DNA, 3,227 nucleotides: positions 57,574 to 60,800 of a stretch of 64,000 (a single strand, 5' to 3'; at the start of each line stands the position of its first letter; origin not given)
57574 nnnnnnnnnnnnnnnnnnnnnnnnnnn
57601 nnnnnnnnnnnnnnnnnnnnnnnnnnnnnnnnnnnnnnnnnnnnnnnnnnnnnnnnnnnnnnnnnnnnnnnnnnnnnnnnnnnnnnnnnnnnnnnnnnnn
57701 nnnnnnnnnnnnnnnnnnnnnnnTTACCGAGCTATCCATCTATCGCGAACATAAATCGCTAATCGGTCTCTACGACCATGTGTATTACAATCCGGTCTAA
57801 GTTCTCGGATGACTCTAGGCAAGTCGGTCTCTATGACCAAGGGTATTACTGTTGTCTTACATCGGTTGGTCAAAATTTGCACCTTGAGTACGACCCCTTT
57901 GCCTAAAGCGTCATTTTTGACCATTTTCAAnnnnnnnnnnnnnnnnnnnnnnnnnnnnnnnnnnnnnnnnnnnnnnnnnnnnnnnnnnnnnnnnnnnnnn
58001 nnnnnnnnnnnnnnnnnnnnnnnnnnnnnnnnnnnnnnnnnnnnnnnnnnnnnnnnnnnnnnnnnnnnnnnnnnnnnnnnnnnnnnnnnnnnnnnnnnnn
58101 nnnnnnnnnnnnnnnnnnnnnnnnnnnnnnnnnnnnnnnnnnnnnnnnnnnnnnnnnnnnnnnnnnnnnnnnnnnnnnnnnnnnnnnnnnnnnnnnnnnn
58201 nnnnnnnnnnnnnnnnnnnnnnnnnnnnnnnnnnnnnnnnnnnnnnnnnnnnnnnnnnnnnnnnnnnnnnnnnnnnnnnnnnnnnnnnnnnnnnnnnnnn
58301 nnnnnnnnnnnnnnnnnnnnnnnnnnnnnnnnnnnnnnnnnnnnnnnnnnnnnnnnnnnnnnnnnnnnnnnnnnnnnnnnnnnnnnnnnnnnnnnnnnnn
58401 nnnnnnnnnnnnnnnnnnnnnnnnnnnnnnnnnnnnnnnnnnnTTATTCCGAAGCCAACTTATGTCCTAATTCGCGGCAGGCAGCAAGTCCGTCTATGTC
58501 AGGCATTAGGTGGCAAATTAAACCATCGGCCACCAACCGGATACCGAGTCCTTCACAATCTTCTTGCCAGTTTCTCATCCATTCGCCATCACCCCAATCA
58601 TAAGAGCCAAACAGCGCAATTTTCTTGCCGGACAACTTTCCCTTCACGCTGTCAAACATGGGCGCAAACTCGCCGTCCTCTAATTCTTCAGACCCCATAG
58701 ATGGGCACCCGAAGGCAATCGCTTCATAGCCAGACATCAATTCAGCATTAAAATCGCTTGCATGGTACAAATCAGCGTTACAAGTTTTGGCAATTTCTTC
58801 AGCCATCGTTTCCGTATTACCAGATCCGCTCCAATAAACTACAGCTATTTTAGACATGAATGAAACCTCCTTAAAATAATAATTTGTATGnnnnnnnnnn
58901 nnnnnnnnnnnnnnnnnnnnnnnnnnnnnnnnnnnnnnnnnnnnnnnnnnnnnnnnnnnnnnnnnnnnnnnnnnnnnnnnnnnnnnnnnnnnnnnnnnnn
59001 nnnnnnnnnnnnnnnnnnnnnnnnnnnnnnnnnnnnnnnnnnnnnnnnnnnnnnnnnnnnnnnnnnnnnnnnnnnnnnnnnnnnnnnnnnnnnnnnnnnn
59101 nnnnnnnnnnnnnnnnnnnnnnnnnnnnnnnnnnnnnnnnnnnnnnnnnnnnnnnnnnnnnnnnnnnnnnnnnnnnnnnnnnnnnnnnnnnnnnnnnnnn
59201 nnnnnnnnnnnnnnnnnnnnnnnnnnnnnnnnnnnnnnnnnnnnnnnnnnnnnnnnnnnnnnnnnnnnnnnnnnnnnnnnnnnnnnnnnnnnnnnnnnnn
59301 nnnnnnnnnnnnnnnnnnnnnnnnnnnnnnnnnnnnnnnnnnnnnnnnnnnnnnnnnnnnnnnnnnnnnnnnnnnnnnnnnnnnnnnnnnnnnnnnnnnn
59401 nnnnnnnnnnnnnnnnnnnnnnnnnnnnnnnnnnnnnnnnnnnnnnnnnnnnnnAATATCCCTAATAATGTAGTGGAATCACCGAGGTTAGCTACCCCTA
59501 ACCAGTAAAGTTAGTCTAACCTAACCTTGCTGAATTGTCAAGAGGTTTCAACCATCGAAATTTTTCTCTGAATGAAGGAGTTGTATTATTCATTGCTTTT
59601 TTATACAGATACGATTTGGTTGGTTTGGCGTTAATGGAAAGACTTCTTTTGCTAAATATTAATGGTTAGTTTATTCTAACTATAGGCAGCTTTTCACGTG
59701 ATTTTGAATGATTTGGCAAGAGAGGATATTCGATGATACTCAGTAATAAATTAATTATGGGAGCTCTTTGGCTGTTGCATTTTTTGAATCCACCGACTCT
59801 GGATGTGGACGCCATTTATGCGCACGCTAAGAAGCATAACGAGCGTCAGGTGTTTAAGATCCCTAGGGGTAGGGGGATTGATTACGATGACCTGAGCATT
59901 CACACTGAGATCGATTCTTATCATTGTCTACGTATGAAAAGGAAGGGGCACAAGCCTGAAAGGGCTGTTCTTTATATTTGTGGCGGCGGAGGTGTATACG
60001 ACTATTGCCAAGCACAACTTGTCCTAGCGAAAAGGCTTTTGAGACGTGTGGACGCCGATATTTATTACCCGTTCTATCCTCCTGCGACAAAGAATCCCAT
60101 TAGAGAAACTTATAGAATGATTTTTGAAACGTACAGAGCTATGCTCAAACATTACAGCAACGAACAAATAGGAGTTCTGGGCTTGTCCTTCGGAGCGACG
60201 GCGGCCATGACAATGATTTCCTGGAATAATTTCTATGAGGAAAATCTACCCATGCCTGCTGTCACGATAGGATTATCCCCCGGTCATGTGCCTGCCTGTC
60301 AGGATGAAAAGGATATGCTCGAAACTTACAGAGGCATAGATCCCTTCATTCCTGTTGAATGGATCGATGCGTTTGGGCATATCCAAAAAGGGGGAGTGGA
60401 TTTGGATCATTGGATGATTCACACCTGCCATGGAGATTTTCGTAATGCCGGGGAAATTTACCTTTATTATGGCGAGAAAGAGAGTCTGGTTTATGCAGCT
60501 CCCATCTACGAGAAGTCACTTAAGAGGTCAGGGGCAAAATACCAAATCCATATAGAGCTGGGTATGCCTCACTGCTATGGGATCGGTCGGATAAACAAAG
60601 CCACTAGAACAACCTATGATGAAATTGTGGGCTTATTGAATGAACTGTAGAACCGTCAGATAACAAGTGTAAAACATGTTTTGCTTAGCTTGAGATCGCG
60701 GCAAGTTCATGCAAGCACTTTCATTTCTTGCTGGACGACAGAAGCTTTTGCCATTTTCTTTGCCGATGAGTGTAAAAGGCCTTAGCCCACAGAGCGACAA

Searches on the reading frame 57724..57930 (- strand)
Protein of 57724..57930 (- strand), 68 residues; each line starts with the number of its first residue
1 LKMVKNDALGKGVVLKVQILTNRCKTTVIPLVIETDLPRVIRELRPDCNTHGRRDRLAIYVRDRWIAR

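Call 55: search_protein_families(library=pfam, proteins=[window:57724-57930:-], max_evalue=1)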
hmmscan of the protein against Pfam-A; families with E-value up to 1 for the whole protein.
window:57724-57930:- (68 aa): 1 family
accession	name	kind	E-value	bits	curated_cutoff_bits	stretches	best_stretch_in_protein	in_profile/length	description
PF10623.15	PilI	-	0.006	16.6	25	1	15-49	3-37/77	Plasmid conjugative transfer protein PilI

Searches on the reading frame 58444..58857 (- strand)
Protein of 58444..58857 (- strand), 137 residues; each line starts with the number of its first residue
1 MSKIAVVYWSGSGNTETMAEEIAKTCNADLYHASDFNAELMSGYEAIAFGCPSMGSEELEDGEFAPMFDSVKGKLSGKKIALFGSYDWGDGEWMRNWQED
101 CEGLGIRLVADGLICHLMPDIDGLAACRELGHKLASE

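Call 14: find_encoding_contigs(protein=window:58444-58857:-, flank=6000, max_places=10)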
Protein window:58444-58857:- (137 aa): 19 contigs read that carry it; 10 places shown.
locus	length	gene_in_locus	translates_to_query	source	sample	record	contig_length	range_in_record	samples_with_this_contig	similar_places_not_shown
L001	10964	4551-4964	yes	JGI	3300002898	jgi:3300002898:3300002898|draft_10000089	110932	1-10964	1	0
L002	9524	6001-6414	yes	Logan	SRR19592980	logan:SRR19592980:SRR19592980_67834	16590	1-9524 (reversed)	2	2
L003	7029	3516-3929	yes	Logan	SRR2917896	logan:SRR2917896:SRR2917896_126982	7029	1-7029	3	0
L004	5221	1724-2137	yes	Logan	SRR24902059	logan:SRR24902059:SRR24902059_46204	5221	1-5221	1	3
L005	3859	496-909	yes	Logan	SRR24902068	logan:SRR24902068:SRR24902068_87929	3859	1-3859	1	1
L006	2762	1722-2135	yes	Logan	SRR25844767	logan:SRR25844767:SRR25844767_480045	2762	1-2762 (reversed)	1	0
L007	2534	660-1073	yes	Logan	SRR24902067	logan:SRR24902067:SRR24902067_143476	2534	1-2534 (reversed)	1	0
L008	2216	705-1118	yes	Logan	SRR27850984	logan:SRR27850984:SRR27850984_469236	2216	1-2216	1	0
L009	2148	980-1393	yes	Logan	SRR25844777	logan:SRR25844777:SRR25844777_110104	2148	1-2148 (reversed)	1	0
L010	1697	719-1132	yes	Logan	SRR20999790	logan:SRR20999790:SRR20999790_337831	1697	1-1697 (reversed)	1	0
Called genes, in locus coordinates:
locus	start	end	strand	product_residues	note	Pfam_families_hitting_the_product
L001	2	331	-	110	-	?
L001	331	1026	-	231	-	PF02463:SMC_N (faint), PF00005:ABC_tran, PF13304:AAA_21 (faint)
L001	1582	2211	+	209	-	PF13489:Methyltransf_23, PF13847:Methyltransf_31 (weak), PF08241:Methyltransf_11, PF08242:Methyltransf_12, PF13649:Methyltransf_25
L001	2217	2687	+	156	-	PF28469:DUF8410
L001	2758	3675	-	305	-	PF07859:Abhydrolase_3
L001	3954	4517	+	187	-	PF12672:DUF3793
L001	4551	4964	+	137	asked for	PF00258:Flavodoxin_1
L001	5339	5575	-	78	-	-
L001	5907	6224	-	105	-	-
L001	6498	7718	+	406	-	PF01161:PBP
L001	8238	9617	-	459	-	-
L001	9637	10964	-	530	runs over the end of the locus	-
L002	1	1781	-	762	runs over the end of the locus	PF02687:FtsX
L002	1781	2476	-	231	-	PF02463:SMC_N (faint), PF00005:ABC_tran, PF13304:AAA_21 (faint)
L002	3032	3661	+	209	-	PF13489:Methyltransf_23, PF13847:Methyltransf_31 (weak), PF08241:Methyltransf_11, PF08242:Methyltransf_12, PF13649:Methyltransf_25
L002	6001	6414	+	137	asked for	PF00258:Flavodoxin_1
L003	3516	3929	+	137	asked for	PF00258:Flavodoxin_1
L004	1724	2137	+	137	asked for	PF00258:Flavodoxin_1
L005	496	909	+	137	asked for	PF00258:Flavodoxin_1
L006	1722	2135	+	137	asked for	PF00258:Flavodoxin_1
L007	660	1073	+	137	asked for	PF00258:Flavodoxin_1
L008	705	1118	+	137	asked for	PF00258:Flavodoxin_1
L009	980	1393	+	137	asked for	PF00258:Flavodoxin_1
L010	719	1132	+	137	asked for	PF00258:Flavodoxin_1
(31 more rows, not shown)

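Call 17: search_protein_families(library=pfam, proteins=[window:58444-58857:-], max_evalue=0.01)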
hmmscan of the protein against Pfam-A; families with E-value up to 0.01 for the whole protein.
window:58444-58857:- (137 aa): 4 families
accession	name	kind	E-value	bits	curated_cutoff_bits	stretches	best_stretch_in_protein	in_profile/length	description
PF00258.30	Flavodoxin_1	-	2e-16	60.9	25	1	6-129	1-141/143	Flavodoxin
PF12682.12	Flavodoxin_4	-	0.00029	20.8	24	1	3-32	1-30/155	Flavodoxin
PF12641.12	Flavodoxin_3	-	0.00065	20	27.5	1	5-86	1-77/160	Flavodoxin domain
PF12724.12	Flavodoxin_5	-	0.0014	19.4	27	1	6-52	2-52/145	Flavodoxin domain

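Call 20: find_homologous_proteins(query=window:58444-58857:-, max_evalue=1e-20)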
Query window:58444-58857:- (137 aa): 7963 proteins with E <= 1e-20 among 8000 candidates; the best 120 are listed.
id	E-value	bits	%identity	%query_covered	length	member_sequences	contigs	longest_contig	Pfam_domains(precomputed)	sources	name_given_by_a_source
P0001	9.7e-89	312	100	100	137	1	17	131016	PF00258.31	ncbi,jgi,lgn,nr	ncbi:MAG TPA: flavodoxin [Clostridiaceae bacterium]|jgi:flavodoxin I|nr:flavodoxin [Clostridiaceae b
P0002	3.0e-73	262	83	100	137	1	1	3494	PF00258.31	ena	-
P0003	5.8e-72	258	83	100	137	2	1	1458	PF00258.31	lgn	-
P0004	7.0e-72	258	82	100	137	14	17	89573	PF00258.31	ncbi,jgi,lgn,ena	jgi:flavodoxin I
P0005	1.5e-71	257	82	100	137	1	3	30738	PF00258.31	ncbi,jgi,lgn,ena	-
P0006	1.1e-70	254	80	100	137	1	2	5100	PF12641.13,PF00258.31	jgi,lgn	jgi:flavodoxin I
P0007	3.4e-70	252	80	100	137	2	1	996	PF00258.31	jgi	jgi:flavodoxin I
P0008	1.7e-69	250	80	98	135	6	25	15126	PF00258.31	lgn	-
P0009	3.4e-69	249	79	100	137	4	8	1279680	PF00258.31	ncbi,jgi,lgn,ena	ncbi:MAG: flavodoxin [Christensenellales bacterium]|jgi:flavodoxin I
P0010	3.8e-69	249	78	100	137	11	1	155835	PF00258.31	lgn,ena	-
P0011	8.6e-68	245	79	100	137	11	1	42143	PF00258.31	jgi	jgi:flavodoxin I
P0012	9.2e-68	244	78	99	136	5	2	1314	PF12641.13,PF00258.31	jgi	jgi:flavodoxin I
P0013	5.8e-66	239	76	100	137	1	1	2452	PF12641.13,PF00258.31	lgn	-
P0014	3.0e-65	236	75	100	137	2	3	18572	PF12641.13,PF00258.31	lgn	-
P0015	1.1e-62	228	75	100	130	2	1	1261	PF00258.31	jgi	jgi:flavodoxin I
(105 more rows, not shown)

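Call 21: find_encoding_contigs(protein=P0004, flank=6000, max_places=4)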
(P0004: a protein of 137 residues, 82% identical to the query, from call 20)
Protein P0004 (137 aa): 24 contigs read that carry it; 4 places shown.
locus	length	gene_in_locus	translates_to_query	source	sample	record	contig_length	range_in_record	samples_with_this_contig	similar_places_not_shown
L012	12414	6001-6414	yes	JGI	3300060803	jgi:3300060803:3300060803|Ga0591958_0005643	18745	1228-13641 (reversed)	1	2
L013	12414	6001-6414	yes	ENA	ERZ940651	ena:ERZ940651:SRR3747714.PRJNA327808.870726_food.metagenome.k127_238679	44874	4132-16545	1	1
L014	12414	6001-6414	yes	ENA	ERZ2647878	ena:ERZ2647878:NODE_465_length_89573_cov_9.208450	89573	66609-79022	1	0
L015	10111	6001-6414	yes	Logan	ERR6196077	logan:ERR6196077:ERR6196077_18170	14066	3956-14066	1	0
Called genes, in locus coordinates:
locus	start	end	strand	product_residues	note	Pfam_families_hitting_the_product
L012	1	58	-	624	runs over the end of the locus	PF00005:ABC_tran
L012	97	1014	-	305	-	PF01458:SUFBD_core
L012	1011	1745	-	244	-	PF02463:SMC_N, PF00005:ABC_tran, PF13304:AAA_21 (faint)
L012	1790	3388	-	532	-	PF00664:ABC_membrane, PF00005:ABC_tran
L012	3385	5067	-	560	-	PF00664:ABC_membrane, PF00005:ABC_tran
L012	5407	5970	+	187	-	PF12672:DUF3793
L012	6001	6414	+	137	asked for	PF00258:Flavodoxin_1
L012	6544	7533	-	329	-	PF00005:ABC_tran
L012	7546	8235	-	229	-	PF02492:cobW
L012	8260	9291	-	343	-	PF01032:FecCD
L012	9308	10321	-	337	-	PF01497:Peripla_BP_2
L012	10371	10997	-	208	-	PF01209:Ubie_methyltran, PF05175:MTS, PF13489:Methyltransf_23 (weak), PF13847:Methyltransf_31, PF08241:Methyltransf_11, PF08242:Methyltransf_12, PF13649:Methyltransf_25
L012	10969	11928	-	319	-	PF01547:SBP_bac_1 (weak), PF13343:SBP_bac_6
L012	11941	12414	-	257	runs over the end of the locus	PF02463:SMC_N, PF00005:ABC_tran, PF13175:AAA_15 (faint), PF13304:AAA_21 (faint)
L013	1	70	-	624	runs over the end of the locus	PF00005:ABC_tran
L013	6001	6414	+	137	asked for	PF00258:Flavodoxin_1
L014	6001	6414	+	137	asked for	PF00258:Flavodoxin_1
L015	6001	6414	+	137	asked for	PF00258:Flavodoxin_1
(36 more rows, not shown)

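Call 22: find_encoding_contigs(protein=P0005, flank=6000, max_places=3)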
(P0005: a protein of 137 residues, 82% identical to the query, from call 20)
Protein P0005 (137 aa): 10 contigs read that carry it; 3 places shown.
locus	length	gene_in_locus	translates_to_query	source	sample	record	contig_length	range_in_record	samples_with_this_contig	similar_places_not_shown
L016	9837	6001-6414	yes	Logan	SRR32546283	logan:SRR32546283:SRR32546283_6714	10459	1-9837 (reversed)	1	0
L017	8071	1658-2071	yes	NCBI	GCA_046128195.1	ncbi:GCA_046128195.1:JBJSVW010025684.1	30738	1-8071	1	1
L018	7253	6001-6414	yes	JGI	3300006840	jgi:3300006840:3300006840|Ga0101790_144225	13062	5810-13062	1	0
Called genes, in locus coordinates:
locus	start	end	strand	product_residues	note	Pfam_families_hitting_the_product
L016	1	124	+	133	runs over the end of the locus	PF00392:GntR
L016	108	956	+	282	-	PF00005:ABC_tran, PF13304:AAA_21 (faint)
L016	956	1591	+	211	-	PF13346:ABC2_membrane_5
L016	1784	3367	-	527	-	PF00664:ABC_membrane, PF00005:ABC_tran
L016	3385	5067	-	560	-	PF00664:ABC_membrane, PF00005:ABC_tran, PF02463:SMC_N (faint)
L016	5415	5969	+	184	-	PF12672:DUF3793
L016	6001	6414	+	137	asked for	PF00258:Flavodoxin_1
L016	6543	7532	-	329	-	PF00005:ABC_tran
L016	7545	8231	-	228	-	PF02492:cobW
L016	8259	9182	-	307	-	PF01032:FecCD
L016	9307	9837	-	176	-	?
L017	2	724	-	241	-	?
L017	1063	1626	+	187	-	PF12672:DUF3793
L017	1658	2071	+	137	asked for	PF00258:Flavodoxin_1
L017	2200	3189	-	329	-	PF00005:ABC_tran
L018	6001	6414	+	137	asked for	PF00258:Flavodoxin_1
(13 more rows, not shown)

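Call 23: find_encoding_contigs(protein=P0009, flank=6000, max_places=3)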
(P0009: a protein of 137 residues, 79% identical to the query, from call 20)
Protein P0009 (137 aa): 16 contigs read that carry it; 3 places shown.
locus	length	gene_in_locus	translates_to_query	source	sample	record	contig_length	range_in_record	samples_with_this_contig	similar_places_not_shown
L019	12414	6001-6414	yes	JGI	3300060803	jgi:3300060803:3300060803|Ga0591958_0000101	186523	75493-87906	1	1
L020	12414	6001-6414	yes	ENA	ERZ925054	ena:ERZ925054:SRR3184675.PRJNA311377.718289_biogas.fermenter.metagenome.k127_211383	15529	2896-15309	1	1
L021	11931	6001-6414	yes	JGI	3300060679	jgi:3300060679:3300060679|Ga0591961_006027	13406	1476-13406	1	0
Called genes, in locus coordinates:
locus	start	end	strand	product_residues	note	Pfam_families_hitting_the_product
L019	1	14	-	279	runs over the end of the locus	PF04072:LCM (weak)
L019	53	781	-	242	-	PF20599:DUF6796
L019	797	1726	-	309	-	PF07859:Abhydrolase_3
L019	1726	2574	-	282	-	PF01209:Ubie_methyltran, PF05175:MTS, PF13489:Methyltransf_23, PF02390:Methyltransf_4, PF13847:Methyltransf_31, PF08241:Methyltransf_11, PF08242:Methyltransf_12, PF13649:Methyltransf_25, +3 more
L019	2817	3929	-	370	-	-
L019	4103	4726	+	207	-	PF01209:Ubie_methyltran, PF13489:Methyltransf_23, PF05219:DREV (weak), PF05175:MTS (weak), PF13847:Methyltransf_31, PF08241:Methyltransf_11, PF08242:Methyltransf_12, PF13649:Methyltransf_25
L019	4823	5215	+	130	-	PF01325:Fe_dep_repress, PF13545:HTH_Crp_2 (weak), PF02742:Fe_dep_repr_C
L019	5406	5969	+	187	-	PF12672:DUF3793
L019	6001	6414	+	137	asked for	PF00258:Flavodoxin_1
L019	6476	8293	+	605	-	PF00664:ABC_membrane, PF00005:ABC_tran, PF02463:SMC_N (faint)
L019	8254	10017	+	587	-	PF00664:ABC_membrane, PF00005:ABC_tran, PF02463:SMC_N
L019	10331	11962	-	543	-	PF00118:Cpn60_TCP1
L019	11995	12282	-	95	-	PF00166:Cpn10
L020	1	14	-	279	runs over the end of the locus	PF04072:LCM (weak)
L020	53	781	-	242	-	PF20599:DUF6796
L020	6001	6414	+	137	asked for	PF00258:Flavodoxin_1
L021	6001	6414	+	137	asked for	PF00258:Flavodoxin_1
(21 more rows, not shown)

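Call 24: find_encoding_contigs(protein=P0010, flank=6000, max_places=3)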
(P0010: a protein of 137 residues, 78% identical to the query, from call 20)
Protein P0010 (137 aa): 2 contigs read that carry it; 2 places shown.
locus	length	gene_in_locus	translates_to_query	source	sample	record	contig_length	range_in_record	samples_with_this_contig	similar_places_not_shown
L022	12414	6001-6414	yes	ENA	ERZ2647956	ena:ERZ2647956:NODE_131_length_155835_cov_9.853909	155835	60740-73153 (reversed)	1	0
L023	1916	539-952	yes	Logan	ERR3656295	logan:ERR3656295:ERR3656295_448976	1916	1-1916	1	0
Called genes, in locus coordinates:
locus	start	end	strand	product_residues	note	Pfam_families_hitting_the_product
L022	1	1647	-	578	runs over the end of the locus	PF00664:ABC_membrane, PF00005:ABC_tran, PF02463:SMC_N (faint)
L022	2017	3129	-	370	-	-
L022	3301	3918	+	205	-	PF13489:Methyltransf_23, PF08241:Methyltransf_11, PF08242:Methyltransf_12, PF13649:Methyltransf_25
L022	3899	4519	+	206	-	PF01209:Ubie_methyltran, PF13489:Methyltransf_23, PF05219:DREV (weak), PF13847:Methyltransf_31, PF08241:Methyltransf_11, PF08242:Methyltransf_12, PF13649:Methyltransf_25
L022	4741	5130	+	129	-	PF01325:Fe_dep_repress, PF13545:HTH_Crp_2 (weak), PF02742:Fe_dep_repr_C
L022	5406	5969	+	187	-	PF12672:DUF3793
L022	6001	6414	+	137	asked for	PF00258:Flavodoxin_1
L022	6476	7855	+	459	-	PF00664:ABC_membrane, PF00005:ABC_tran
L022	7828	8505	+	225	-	PF00005:ABC_tran, PF02463:SMC_N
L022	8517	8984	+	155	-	PF28469:DUF8410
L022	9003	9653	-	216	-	PF02955:GSH-S_ATP (weak)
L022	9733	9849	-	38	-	-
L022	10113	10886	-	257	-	PF00528:BPD_transp_1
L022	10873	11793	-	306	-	-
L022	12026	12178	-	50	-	-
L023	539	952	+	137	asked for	PF00258:Flavodoxin_1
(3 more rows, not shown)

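Call 35: find_encoding_contigs(protein=P0002, flank=6000, max_places=3)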
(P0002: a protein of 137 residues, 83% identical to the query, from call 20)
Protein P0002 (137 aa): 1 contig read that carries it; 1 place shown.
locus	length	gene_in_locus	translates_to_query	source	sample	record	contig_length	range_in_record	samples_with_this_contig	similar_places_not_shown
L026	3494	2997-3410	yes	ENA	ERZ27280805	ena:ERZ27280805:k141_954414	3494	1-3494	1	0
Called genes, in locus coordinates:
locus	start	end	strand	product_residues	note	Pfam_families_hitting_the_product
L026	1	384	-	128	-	?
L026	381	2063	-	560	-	PF00664:ABC_membrane, PF00005:ABC_tran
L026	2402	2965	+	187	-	PF12672:DUF3793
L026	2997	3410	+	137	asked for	PF00258:Flavodoxin_1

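Call 36: find_encoding_contigs(protein=P0003, flank=6000, max_places=3)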
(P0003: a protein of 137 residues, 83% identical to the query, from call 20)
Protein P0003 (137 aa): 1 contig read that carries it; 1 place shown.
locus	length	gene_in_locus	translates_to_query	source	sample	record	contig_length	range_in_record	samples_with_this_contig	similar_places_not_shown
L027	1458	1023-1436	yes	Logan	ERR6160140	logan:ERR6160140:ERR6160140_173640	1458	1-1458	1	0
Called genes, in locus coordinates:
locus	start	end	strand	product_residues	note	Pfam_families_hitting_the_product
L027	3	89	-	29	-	?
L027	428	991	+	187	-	PF12672:DUF3793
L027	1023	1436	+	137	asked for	PF00258:Flavodoxin_1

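Call 37: find_encoding_contigs(protein=P0008, flank=6000, max_places=3)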
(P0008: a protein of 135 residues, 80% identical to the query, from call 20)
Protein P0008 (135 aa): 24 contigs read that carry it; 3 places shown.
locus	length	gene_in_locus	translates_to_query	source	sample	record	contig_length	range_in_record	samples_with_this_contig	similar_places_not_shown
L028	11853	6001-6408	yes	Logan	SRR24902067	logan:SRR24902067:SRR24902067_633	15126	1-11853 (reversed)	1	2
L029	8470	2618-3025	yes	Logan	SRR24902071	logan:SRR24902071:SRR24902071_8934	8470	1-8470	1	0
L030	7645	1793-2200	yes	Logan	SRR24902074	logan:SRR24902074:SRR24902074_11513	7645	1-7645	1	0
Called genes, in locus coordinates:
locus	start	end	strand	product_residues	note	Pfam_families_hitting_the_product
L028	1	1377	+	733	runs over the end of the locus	PF09852:DUF2079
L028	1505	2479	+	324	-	PF01244:Peptidase_M19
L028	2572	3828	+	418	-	PF05684:DUF819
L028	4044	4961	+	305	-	PF02558:ApbA, PF08546:ApbA_C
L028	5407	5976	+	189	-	PF12672:DUF3793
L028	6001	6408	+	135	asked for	PF00258:Flavodoxin_1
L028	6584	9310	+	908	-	PF00403:HMA, PF00122:E1-E2_ATPase, PF00702:Hydrolase, PF08282:Hydrolase_3 (faint), PF00403:HMA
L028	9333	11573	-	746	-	PF02687:FtsX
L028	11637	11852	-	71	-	?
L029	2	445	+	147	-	?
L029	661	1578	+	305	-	PF02558:ApbA, PF08546:ApbA_C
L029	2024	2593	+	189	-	PF12672:DUF3793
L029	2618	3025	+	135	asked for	PF00258:Flavodoxin_1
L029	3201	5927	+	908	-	PF00403:HMA, PF00122:E1-E2_ATPase, PF00702:Hydrolase, PF08282:Hydrolase_3 (faint), PF00403:HMA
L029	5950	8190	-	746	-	PF02687:FtsX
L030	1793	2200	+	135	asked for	PF00258:Flavodoxin_1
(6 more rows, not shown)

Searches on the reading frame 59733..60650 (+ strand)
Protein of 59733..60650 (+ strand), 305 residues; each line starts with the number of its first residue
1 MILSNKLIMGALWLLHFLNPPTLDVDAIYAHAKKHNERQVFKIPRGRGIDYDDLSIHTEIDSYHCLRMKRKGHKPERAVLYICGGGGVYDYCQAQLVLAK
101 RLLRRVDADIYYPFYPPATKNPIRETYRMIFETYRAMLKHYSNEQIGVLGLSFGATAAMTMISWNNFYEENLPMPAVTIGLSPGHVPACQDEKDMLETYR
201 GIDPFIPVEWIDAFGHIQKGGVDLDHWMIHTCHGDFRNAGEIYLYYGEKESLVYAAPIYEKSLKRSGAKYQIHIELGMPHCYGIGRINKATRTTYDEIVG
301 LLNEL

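Call 17: search_protein_families(library=pfam, proteins=[window:59733-60650:+], max_evalue=0.01)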
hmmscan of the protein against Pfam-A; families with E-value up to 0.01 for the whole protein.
window:59733-60650:+ (305 aa): 1 family
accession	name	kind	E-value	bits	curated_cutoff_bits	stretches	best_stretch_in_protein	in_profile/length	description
PF07859.19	Abhydrolase_3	-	4.1e-16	59.8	25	1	79-282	1-208/210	alpha/beta hydrolase fold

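Call 56: search_protein_families(library=padloc, proteins=[window:59733-60650:+], max_evalue=0.001)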
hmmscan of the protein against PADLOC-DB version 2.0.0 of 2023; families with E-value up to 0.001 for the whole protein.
window:59733-60650:+ (305 aa): 0 families
